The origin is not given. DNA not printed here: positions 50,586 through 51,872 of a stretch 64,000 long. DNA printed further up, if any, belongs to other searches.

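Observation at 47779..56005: Seven-gene coupled operon combining FrcABC-like transport, an atypical nucleoside hydrolase, a ketose 3-epimerase, an FrcK-like kinase and a cytoplasmic GH32: possible ketose-glycoside or ketose-nucleoside catabolism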

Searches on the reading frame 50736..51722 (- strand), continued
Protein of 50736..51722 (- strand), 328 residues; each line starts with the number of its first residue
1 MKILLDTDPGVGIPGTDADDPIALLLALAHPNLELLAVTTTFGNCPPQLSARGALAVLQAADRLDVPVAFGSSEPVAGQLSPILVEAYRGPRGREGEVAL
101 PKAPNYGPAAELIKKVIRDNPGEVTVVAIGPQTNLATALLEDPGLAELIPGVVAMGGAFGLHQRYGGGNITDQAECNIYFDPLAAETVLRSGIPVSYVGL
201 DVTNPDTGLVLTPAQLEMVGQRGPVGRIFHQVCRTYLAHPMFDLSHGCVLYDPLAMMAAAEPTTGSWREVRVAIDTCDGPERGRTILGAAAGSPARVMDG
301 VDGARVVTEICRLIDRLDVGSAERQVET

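Call 13: find_encoding_contigs(protein=P0101, flank=10000, max_places=2)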
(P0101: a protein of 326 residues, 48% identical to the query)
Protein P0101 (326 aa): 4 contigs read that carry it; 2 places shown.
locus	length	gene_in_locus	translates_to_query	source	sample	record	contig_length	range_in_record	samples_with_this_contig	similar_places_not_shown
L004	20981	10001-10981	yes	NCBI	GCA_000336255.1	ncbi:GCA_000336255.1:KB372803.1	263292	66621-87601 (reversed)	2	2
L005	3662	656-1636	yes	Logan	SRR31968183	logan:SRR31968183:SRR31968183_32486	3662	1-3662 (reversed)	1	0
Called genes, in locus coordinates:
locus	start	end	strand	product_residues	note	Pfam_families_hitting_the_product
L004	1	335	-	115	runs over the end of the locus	PF01844:HNH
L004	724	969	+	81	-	PF10820:DUF2543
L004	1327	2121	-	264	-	PF06167:Peptidase_M90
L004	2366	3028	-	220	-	-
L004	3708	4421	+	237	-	PF01966:HD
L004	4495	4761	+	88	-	-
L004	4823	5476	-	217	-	PF02677:QueH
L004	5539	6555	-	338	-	PF00356:LacI, PF00532:Peripla_BP_1, PF13377:Peripla_BP_3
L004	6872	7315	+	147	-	PF00359:PTS_EIIA_2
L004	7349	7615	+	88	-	PF02302:PTS_IIB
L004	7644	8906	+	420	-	PF03611:EIIC-GAT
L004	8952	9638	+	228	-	PF00834:Ribul_P_3_epim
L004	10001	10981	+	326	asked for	PF01156:IU_nuc_hydro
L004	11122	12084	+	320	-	PF03067:LPMO_10, PF18416:GbpA_2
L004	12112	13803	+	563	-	PF03067:LPMO_10, PF22352:K319L-like_PKD (faint)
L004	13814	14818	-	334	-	PF00294:PfkB, PF08543:Phos_pyr_kin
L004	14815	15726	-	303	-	PF00480:ROK, PF02685:Glucokinase (faint)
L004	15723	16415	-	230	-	PF00834:Ribul_P_3_epim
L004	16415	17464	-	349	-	PF02653:BPD_transp_2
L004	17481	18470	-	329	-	PF02653:BPD_transp_2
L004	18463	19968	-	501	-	PF00005:ABC_tran, PF13304:AAA_21 (faint), PF00005:ABC_tran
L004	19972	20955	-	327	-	PF13407:Peripla_BP_4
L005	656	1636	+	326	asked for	PF01156:IU_nuc_hydro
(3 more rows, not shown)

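Call 15: find_encoding_contigs(protein=P0034, flank=8000, max_places=1)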
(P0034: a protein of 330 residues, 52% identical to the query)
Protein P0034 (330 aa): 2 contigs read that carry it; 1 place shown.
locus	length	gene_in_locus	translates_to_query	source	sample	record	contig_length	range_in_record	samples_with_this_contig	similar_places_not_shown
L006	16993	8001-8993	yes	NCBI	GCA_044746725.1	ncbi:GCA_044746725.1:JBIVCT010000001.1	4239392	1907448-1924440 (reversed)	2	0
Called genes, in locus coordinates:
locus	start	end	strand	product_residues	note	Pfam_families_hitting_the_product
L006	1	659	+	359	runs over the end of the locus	PF00348:polyprenyl_synt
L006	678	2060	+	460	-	PF07992:Pyr_redox_2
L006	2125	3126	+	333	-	PF12146:Hydrolase_4, PF00561:Abhydrolase_1, PF12697:Abhydrolase_6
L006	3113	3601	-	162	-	PF04461:YajQ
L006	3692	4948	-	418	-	PF12802:MarR_2 (faint), PF00480:ROK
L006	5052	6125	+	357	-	PF00532:Peripla_BP_1, PF13407:Peripla_BP_4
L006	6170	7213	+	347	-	PF02653:BPD_transp_2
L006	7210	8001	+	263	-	PF00005:ABC_tran, PF02463:SMC_N (faint), PF13304:AAA_21 (faint)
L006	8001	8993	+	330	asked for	PF01156:IU_nuc_hydro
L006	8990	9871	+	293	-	PF01261:AP_endonuc_2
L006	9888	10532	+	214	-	PF00485:PRK (weak)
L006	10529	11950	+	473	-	PF04616:Glyco_hydro_43, PF00251:Glyco_hydro_32N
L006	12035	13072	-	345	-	PF03601:Cons_hypoth698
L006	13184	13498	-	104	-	PF01906:YbjQ_1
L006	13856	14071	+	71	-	PF10049:DUF2283 (weak)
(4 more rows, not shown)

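Call 16: find_encoding_contigs(protein=P0068, flank=8000, max_places=1)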
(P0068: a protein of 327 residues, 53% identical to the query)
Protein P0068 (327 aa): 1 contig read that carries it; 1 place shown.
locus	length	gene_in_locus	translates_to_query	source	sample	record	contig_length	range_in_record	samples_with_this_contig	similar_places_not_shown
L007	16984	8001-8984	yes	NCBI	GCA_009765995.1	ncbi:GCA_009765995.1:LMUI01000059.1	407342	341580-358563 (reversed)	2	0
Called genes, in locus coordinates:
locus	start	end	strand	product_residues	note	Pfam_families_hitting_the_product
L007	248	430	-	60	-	-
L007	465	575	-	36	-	-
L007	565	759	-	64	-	-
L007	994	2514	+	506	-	PF00089:Trypsin, PF13365:Trypsin_2, PF00595:PDZ, PF13180:PDZ_2, PF17820:PDZ_6, PF00595:PDZ (weak), PF13180:PDZ_2 (weak), PF17820:PDZ_6, +1 more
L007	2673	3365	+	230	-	PF00072:Response_reg, PF00486:Trans_reg_C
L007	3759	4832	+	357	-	PF00356:LacI, PF00532:Peripla_BP_1, PF13407:Peripla_BP_4, PF13377:Peripla_BP_3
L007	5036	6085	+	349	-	PF00532:Peripla_BP_1, PF13407:Peripla_BP_4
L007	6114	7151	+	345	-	PF02653:BPD_transp_2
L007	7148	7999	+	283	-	PF00005:ABC_tran, PF02463:SMC_N (faint), PF13304:AAA_21 (faint)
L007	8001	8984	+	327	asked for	PF01156:IU_nuc_hydro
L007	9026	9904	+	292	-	PF01261:AP_endonuc_2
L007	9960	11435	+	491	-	PF00251:Glyco_hydro_32N, PF04616:Glyco_hydro_43, PF22847:Glyco_hydro_43_rel (faint), PF08244:Glyco_hydro_32C (weak)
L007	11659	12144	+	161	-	PF01272:GreA_GreB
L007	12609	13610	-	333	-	PF01408:GFO_IDH_MocA, PF02894:GFO_IDH_MocA_C, PF22725:GFO_IDH_MocA_C3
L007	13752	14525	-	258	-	PF01261:AP_endonuc_2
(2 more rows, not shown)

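Call 17: find_encoding_contigs(protein=P0107, flank=8000, max_places=1)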
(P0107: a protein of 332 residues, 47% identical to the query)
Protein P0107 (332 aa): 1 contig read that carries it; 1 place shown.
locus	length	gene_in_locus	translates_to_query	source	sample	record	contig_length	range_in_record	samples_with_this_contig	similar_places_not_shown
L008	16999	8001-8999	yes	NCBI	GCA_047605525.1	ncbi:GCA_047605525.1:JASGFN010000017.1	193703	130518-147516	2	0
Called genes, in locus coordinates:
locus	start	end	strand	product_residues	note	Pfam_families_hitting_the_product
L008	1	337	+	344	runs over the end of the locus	PF00355:Rieske, PF19112:VanA_C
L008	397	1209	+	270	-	PF00005:ABC_tran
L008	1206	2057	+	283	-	PF00528:BPD_transp_1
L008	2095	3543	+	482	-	PF01979:Amidohydro_1, PF07969:Amidohydro_3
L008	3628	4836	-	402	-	PF00480:ROK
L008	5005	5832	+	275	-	PF00005:ABC_tran, PF02463:SMC_N (faint), PF13304:AAA_21 (faint)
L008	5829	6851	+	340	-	PF02653:BPD_transp_2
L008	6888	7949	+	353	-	PF00532:Peripla_BP_1, PF13407:Peripla_BP_4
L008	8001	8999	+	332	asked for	PF01156:IU_nuc_hydro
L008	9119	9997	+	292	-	PF01261:AP_endonuc_2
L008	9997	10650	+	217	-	PF13191:AAA_16 (faint), PF00485:PRK, PF13238:AAA_18 (weak), PF13671:AAA_33 (faint)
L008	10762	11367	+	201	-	PF20680:DUF6817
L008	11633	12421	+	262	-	PF25084:LbH_EIF2B (faint), PF25087:GMPPB_C (weak), PF00132:Hexapep, PF13720:Acetyltransf_11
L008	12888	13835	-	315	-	PF00126:HTH_1, PF03466:LysR_substrate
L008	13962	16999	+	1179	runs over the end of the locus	PF00664:ABC_membrane, PF13401:AAA_22 (faint), PF13671:AAA_33 (faint), PF00005:ABC_tran, PF03193:RsgA_GTPase (faint), PF00664:ABC_membrane, PF00005:ABC_tran, PF02463:SMC_N (weak), +3 more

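Call 18: find_encoding_contigs(protein=P0072, flank=8000, max_places=1)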
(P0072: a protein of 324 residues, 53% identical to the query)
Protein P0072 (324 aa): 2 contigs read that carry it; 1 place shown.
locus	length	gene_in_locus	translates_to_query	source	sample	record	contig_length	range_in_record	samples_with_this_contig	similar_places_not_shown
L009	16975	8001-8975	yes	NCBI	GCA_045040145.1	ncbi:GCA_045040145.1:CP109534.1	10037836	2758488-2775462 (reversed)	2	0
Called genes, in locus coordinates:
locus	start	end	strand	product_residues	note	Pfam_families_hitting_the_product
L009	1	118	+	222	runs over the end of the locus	PF13646:HEAT_2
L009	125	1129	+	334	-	PF00376:MerR, PF13411:MerR_1, PF13646:HEAT_2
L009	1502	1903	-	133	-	-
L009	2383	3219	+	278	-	PF00520:Ion_trans, PF08016:PKD_channel (weak)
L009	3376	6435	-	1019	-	PF02837:Glyco_hydro_2_N (weak), PF02836:Glyco_hydro_2_C, PF00652:Ricin_B_lectin, PF14200:RicinB_lectin_2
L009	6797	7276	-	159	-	PF00480:ROK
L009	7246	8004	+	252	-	PF00005:ABC_tran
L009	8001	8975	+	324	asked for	PF01156:IU_nuc_hydro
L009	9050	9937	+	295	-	PF01261:AP_endonuc_2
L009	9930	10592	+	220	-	PF00485:PRK (weak)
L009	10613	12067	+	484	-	PF00251:Glyco_hydro_32N, PF04616:Glyco_hydro_43, PF08244:Glyco_hydro_32C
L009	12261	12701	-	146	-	-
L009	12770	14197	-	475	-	PF01266:DAO (faint), PF01494:FAD_binding_3, PF03486:HI0933_like (faint), PF21274:Rng_hyd_C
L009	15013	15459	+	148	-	PF00583:Acetyltransf_1, PF13508:Acetyltransf_7 (weak)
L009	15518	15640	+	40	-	-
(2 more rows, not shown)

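Call 25: find_related_loci(query=A1, collection=genome_contigs, flank=10000)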
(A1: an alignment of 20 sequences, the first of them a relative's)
Query A1 (328 aa) in genome_contigs; peptide patterns used: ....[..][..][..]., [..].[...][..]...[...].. (x = any residue, [..] = any of these).
600 stretches matched a pattern (row limit reached: there are more); 583 encode a relative of the query (tblastn E <= 1e-3); the best 80 are kept; 80 distinct loci.
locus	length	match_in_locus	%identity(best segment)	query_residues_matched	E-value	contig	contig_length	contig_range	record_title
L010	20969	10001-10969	58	2-322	2e-100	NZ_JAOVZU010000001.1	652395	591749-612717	Actinotalea sp. M2MS4P-6 Scaffold1, whole genome shotgun sequence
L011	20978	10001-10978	52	2-324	2e-98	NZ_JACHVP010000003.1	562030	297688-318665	Leifsonia aquatica strain DSM 20146 Ga0197580_03, whole genome shotgun sequence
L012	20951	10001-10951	57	2-314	1e-96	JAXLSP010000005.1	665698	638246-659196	MAG: Nocardioidaceae bacterium isolate STL-ACT38 C1.282.fa-5, whole genome shotgun sequence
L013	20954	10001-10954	52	2-316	6e-97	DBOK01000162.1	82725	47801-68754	MAG TPA_asm: Candidatus Pantoea superficialis isolate UBA648 UBA648_contig_312, whole genome shotgun sequence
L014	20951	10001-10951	52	2-314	1e-96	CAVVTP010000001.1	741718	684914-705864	MAG: uncultured Alphaproteobacteria bacterium isolate MFD04463.bin.1.222 genome assembly, contig: contig_11162, whole ge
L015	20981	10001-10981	51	2-326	2e-96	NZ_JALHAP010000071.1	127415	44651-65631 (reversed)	Dryocola boscaweniae strain H6W4 NODE_12_length_127415_cov_61.017237, whole genome shotgun sequence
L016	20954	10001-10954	51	2-316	5e-95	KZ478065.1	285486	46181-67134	Enterobacterales bacterium CwR94 genomic scaffold scf_19201_7, whole genome shotgun sequence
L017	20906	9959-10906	53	2-314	5e-95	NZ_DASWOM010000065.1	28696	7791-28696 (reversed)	MAG: Acerihabitans sp. isolate SMAG_U3441 k141_1092844, whole genome shotgun sequence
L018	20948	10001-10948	51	2-314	7e-95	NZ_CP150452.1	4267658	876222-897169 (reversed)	Dryocola sp. BD586 chromosome, complete genome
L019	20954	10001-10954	50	2-316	9e-95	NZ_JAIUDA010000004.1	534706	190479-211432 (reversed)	Pantoea sp. alder81 NODE_4_length_534706_cov_62.477430, whole genome shotgun sequence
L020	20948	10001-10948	51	2-314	2e-94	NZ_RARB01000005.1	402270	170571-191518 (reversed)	Pantoea piersonii strain IIIF1SW-P2 scaffold5.1, whole genome shotgun sequence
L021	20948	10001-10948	55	1-317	1e-93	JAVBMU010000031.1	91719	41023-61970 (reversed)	MAG: Cellulomonadaceae bacterium isolate EPI_MAG_00060 c_000005472485, whole genome shotgun sequence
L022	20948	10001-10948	50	2-314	5e-94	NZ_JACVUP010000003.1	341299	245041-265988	Erwinia sp. S63 NODE_3_length_341299_cov_29.060021, whole genome shotgun sequence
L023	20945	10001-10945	52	2-312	1e-90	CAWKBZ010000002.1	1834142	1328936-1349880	MAG: uncultured Actinomycetota bacterium isolate MFD03066.bin.2.36 genome assembly, contig: contig_2968, whole genome sh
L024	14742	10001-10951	52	2-314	2e-89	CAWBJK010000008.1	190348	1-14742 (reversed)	MAG: uncultured Actinomycetota bacterium isolate MFD03066.bin.1.130 genome assembly, contig: contig_46106, whole genome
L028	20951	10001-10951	52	2-314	1e-83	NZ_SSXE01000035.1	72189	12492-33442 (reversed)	Nonomuraea sp. MG754425 scaffold_34, whole genome shotgun sequence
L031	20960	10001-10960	42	2-312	1e-71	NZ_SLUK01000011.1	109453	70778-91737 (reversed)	Harryflintia acetispora strain DSM 100433 Ga0244721_111, whole genome shotgun sequence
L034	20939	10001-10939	52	2-310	1e-92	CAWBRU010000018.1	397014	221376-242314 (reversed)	MAG: uncultured Alphaproteobacteria bacterium isolate MFD00392.bin.2.78 genome assembly, contig: contig_62119, whole gen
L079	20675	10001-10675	41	2-236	8e-37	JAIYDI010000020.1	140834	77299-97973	MAG: Hyphomicrobiales bacterium isolate H1_MAG_00030 pond_H1_MAG_00030_000000000014, whole genome shotgun sequence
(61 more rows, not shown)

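Call 32: search_protein_families(library=pfam, proteins=[L013:9002-9979:+, L013:7966-8937:+, L013:1006-1845:+, L022:6192-7280:+, L022:7282-8550:-, L031:6611-7501:+, L031:8402-9961:+, L034:10993-12210:+, L028:8006-9364:+, L031:7498-8370:+])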
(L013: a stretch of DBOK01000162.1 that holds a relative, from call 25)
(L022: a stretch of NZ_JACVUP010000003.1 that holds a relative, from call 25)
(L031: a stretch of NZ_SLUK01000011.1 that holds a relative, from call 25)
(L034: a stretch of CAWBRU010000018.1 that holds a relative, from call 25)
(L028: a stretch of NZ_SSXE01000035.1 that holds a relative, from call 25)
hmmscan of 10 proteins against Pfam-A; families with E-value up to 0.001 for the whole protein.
L013:9002-9979:+ (325 aa): 2 families
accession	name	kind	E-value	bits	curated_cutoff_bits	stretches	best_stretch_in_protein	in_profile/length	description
PF13407.12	Peripla_BP_4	-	8.3e-60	202.9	35.1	1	26-281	2-257/258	Periplasmic binding protein domain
PF00532.27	Peripla_BP_1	-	1.1e-07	32.1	22.2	1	24-151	3-125/281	Periplasmic binding proteins and sugar binding domain of LacI family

L013:7966-8937:+ (323 aa): 3 families
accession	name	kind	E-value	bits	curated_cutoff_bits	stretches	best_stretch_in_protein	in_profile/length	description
PF00294.29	PfkB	-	2e-63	215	25.8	1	4-295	3-300/302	pfkB family carbohydrate kinase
PF08543.17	Phos_pyr_kin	-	7.4e-15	55.4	27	1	164-288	104-235/246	Phosphomethylpyrimidine kinase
PF01256.23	Carb_kinase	-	0.00061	19.8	27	1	182-294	119-229/242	NAD(P)H-hydrate dehydratase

L013:1006-1845:+ (279 aa): 8 families
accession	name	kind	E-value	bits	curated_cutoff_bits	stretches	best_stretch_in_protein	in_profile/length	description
PF00455.28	DeoRC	-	1.4e-45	155.6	31.8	1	87-244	2-160/160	DeoR C terminal sensor domain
PF08220.18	HTH_DeoR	-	2.8e-18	65.8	21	1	6-60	1-55/57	DeoR-like helix-turn-helix domain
PF00392.27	GntR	-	2.6e-06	27.4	27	1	8-57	11-62/64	Bacterial regulatory proteins, gntR family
PF08279.18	HTH_11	-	2.6e-05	24.5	25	1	6-48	1-44/55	HTH domain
PF25213.1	HVO_A0261_N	-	4.6e-05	23.7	35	1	23-54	28-59/86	HVO_A0261 N-terminal domain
PF13412.12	HTH_24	-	9.7e-05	22.3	21.9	1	6-50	4-48/48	Winged helix-turn-helix DNA-binding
PF01047.28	MarR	-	0.00036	20.8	24.6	1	10-53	8-51/59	MarR family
PF13545.12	HTH_Crp_2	-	0.00067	20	27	0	23-53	26-57/70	Crp-like helix-turn-helix domain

L022:6192-7280:+ (362 aa): 1 family
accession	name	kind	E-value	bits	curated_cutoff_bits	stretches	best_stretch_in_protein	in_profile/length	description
PF00296.26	Bac_luciferase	-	8.1e-63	213.1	27.9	1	11-326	5-313/314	Luciferase-like monooxygenase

L022:7282-8550:- (422 aa): 1 family
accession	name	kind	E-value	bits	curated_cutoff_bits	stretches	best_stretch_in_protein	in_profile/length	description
PF07690.21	MFS_1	-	9.5e-24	84.4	33.4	1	58-379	11-344/347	Major Facilitator Superfamily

L031:6611-7501:+ (296 aa): 1 family
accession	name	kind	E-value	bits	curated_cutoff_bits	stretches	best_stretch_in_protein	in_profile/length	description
PF00528.27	BPD_transp_1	-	4.5e-18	66.1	26.4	1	84-288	2-180/184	Binding-protein-dependent transport system inner membrane component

L031:8402-9961:+ (519 aa): 3 families
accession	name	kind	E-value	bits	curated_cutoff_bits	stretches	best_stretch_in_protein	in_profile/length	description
PF13416.11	SBP_bac_8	-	1e-25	91.5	27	1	75-418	5-262/279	Bacterial extracellular solute-binding protein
PF01547.30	SBP_bac_1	-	3.9e-20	73.5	26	1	68-402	9-304/307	Bacterial extracellular solute-binding protein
PF13531.11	SBP_bac_11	-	0.00037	20.8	25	1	61-129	5-69/227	Bacterial extracellular solute-binding protein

L034:10993-12210:+ (405 aa): 4 families
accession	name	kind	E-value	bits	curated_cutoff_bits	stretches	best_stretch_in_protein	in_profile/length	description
PF00480.26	ROK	-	1.4e-50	172.9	22.9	1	88-364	2-263/294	ROK family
PF01047.28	MarR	-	3.1e-05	24.2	24.6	1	20-60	7-47/59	MarR family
PF13412.12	HTH_24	-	3.2e-05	23.8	21.9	1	21-61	8-48/48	Winged helix-turn-helix DNA-binding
PF12802.13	MarR_2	-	0.00038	21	27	0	21-61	10-51/61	MarR family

L028:8006-9364:+ (452 aa): 1 family
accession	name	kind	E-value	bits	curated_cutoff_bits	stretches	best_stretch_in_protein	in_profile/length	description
PF00067.27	p450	-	6.6e-26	91.5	22.8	1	325-418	326-428/462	Cytochrome P450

L031:7498-8370:+ (290 aa): 1 family
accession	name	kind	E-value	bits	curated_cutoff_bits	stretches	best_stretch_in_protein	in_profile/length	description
PF00528.27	BPD_transp_1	-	1.2e-14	54.9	26.4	1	98-271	2-170/184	Binding-protein-dependent transport system inner membrane component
